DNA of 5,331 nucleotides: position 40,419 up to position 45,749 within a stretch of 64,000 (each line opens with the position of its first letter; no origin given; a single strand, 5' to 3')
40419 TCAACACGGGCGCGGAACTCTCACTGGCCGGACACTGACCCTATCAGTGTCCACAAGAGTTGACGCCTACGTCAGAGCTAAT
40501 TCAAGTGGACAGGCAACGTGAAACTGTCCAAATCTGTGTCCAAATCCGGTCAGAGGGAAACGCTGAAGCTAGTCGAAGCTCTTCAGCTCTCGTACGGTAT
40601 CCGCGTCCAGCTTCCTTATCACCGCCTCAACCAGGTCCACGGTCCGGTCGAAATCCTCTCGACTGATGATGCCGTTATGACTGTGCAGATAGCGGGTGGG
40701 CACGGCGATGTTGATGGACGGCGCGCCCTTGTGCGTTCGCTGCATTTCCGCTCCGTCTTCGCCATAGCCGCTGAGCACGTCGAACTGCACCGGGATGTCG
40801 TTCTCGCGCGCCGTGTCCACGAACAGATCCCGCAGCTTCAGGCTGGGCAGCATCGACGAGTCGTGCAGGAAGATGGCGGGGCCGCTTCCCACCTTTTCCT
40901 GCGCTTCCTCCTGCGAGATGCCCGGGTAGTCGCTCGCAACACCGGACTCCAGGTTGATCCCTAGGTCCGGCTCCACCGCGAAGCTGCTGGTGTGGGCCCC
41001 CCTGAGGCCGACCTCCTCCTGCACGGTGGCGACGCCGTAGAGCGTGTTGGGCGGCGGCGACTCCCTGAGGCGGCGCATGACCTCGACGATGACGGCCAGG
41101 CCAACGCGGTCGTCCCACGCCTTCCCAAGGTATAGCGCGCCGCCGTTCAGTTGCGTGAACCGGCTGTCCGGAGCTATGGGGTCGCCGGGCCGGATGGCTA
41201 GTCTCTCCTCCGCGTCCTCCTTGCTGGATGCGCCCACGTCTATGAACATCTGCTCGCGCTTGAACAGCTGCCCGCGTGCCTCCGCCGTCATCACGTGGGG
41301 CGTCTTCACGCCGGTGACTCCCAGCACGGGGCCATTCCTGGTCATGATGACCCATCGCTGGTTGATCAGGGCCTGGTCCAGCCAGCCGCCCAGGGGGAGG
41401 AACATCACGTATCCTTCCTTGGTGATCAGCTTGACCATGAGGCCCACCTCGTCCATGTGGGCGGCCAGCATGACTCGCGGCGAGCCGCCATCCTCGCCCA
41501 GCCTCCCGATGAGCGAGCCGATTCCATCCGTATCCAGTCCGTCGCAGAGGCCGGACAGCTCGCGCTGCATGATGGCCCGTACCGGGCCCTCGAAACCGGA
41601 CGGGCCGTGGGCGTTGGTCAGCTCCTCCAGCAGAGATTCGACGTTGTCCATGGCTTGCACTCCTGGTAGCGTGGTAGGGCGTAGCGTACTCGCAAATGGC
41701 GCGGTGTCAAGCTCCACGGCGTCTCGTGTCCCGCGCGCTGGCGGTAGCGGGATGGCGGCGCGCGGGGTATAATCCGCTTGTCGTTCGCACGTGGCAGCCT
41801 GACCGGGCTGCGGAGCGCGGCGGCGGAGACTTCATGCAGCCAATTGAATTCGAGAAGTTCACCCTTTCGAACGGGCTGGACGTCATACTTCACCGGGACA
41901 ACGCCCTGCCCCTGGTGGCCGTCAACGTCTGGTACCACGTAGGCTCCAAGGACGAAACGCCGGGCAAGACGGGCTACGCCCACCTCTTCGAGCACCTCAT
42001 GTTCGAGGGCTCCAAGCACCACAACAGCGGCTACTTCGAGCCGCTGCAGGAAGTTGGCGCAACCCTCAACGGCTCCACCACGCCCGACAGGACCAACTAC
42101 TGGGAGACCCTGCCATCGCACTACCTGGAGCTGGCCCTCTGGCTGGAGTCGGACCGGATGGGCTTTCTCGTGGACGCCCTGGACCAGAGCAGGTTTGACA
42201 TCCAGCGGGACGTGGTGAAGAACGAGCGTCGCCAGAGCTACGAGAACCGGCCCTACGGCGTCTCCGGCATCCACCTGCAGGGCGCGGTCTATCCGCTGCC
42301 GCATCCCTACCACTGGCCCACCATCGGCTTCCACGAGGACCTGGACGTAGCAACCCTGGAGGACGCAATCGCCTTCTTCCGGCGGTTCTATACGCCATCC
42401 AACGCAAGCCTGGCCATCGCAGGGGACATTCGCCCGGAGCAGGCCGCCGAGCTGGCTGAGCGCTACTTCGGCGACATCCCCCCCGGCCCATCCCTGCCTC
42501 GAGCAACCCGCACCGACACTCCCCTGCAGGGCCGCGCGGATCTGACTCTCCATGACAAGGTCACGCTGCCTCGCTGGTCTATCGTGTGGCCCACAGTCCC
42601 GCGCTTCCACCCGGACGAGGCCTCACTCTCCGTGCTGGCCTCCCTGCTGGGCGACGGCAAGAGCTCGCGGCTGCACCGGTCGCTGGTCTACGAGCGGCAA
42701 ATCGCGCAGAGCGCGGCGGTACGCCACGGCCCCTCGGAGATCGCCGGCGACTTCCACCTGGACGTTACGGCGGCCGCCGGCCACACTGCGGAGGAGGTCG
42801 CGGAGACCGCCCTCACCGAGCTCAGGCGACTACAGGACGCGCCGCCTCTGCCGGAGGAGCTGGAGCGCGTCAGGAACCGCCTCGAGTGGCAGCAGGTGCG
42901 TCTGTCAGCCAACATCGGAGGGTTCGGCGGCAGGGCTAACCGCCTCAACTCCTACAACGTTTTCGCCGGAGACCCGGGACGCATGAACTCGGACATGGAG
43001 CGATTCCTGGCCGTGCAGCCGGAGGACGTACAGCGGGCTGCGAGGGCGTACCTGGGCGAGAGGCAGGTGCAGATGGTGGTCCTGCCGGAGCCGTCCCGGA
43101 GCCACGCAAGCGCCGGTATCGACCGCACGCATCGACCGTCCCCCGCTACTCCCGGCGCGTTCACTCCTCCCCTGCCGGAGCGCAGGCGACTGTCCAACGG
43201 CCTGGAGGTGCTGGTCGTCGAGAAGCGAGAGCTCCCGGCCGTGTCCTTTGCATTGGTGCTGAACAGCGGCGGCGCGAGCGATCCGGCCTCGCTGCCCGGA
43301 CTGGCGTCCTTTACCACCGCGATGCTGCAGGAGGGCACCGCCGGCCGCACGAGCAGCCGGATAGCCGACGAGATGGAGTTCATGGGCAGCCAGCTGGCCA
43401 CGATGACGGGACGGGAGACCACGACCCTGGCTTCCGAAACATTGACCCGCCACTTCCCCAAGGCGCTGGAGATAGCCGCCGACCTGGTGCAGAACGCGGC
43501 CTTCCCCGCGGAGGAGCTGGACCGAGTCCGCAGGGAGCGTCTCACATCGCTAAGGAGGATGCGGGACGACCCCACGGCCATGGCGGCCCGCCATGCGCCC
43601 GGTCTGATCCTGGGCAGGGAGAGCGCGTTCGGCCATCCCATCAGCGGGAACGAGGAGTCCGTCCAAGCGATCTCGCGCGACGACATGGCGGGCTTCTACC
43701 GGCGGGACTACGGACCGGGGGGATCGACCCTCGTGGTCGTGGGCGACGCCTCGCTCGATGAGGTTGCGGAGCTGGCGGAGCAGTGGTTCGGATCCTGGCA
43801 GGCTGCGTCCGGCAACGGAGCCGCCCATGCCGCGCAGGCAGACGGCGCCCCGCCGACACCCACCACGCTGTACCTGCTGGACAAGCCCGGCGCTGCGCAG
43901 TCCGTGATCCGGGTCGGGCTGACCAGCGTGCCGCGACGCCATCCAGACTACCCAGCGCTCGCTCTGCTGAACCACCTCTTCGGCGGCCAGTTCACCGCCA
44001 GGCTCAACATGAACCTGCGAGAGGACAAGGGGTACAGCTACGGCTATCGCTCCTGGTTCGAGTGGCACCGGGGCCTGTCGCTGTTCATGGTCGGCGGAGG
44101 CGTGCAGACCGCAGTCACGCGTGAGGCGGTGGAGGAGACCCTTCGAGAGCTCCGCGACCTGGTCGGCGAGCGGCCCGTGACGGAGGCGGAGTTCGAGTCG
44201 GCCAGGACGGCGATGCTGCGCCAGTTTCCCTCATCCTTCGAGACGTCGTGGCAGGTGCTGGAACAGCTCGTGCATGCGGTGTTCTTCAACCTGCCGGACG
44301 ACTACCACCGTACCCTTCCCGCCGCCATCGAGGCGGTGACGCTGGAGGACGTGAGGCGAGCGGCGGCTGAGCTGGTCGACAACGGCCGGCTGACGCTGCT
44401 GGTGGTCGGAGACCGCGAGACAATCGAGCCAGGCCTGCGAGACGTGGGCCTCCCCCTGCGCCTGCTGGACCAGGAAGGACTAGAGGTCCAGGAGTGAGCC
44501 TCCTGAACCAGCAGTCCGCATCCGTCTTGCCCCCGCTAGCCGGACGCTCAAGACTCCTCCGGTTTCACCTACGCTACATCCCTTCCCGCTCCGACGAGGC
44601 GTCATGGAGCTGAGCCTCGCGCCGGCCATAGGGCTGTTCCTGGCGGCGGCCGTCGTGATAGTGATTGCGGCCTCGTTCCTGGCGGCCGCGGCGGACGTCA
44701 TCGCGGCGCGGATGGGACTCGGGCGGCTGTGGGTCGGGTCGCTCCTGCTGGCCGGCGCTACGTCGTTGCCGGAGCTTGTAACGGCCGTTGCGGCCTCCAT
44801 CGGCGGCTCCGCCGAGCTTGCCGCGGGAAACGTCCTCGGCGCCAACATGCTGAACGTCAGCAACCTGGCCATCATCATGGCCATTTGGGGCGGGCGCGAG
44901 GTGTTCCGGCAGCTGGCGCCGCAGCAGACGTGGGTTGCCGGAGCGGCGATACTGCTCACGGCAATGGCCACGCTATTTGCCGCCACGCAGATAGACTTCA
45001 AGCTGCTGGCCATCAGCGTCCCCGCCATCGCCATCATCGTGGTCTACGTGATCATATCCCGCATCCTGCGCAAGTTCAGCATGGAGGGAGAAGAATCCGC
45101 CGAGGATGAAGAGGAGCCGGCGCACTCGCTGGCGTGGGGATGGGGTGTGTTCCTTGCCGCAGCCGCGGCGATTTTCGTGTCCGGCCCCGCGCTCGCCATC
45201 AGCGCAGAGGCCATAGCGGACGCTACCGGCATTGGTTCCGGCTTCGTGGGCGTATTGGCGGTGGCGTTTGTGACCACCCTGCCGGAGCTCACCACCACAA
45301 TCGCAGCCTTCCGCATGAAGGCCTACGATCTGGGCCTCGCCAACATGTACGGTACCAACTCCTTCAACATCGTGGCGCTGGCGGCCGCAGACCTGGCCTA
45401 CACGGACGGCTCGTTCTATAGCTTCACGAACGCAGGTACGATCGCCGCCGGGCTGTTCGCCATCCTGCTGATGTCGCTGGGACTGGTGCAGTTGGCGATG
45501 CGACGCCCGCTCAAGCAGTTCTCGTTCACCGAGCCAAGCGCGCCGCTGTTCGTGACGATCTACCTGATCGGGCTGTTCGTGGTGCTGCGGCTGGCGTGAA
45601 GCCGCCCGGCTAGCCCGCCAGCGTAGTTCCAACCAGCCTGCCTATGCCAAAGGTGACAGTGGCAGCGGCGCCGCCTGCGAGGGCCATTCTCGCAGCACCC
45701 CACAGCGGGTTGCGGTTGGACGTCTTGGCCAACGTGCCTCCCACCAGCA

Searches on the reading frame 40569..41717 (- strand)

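Call 43: search_protein_families(library=pfam, proteins=[window:40569-41717:-], max_evalue=0.0001)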
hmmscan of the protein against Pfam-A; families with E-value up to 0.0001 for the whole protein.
window:40569-41717:- (382 aa): 3 families
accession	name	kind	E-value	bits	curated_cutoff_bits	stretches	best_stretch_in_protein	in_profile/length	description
PF05343.19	Peptidase_M42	-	1.5e-90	303.7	23.2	1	67-362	1-292/292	M42 glutamyl aminopeptidase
PF01546.33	Peptidase_M20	-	5.2e-06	26.9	24.6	1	200-368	33-205/206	Peptidase family M20/M25/M40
PF04389.22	Peptidase_M28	-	8.7e-05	22.8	21.3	0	200-244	30-76/193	Peptidase family M28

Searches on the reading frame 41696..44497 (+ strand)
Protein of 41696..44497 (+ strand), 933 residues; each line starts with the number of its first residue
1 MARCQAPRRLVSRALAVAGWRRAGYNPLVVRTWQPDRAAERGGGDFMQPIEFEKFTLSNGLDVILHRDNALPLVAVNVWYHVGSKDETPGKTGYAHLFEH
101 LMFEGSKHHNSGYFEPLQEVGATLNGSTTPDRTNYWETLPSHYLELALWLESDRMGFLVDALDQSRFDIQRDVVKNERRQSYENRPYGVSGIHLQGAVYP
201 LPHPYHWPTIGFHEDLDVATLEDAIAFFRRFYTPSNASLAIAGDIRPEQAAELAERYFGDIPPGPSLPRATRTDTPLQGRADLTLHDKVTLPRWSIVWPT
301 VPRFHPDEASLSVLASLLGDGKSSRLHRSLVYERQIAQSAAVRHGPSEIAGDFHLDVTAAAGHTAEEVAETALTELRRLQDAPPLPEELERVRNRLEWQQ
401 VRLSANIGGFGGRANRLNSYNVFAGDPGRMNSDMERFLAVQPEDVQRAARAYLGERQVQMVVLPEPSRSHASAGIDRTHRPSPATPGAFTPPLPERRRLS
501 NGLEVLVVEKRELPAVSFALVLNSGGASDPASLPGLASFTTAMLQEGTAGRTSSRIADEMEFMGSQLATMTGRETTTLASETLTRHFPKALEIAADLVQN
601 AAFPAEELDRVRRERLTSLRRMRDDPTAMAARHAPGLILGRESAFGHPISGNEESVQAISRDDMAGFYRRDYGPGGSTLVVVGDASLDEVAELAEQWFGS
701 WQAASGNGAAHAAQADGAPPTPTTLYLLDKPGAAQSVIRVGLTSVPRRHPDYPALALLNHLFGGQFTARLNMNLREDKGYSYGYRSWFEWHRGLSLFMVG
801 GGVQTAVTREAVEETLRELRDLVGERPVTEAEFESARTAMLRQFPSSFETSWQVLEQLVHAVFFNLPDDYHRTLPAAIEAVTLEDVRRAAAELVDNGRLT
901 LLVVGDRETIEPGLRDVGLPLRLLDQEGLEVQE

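Call 41: find_encoding_contigs(protein=window:41696-44497:+, flank=10000, max_places=1)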
Protein window:41696-44497:+ (933 aa): no gene with exactly this product is on record in the collection.

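Call 43: search_protein_families(library=pfam, proteins=[window:41696-44497:+], max_evalue=0.0001)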
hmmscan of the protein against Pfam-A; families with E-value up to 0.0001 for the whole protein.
window:41696-44497:+ (933 aa): 2 families
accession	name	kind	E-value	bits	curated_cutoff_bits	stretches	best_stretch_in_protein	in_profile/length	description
PF05193.26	Peptidase_M16_C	-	5.4e-67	225.6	23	2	220-396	3-181/181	Peptidase M16 inactive domain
PF00675.25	Peptidase_M16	-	3.3e-34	118.4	22.3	2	507-619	4-116/149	Insulinase (Peptidase family M16)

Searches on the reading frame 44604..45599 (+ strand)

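Call 43: search_protein_families(library=pfam, proteins=[window:44604-45599:+], max_evalue=0.0001)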
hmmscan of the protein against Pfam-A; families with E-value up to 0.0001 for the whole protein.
window:44604-45599:+ (331 aa): 1 family
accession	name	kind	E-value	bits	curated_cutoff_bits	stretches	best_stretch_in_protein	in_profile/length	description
PF01699.29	Na_Ca_ex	-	1.7e-27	96.7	24.9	2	8-151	2-145/151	Sodium/calcium exchanger protein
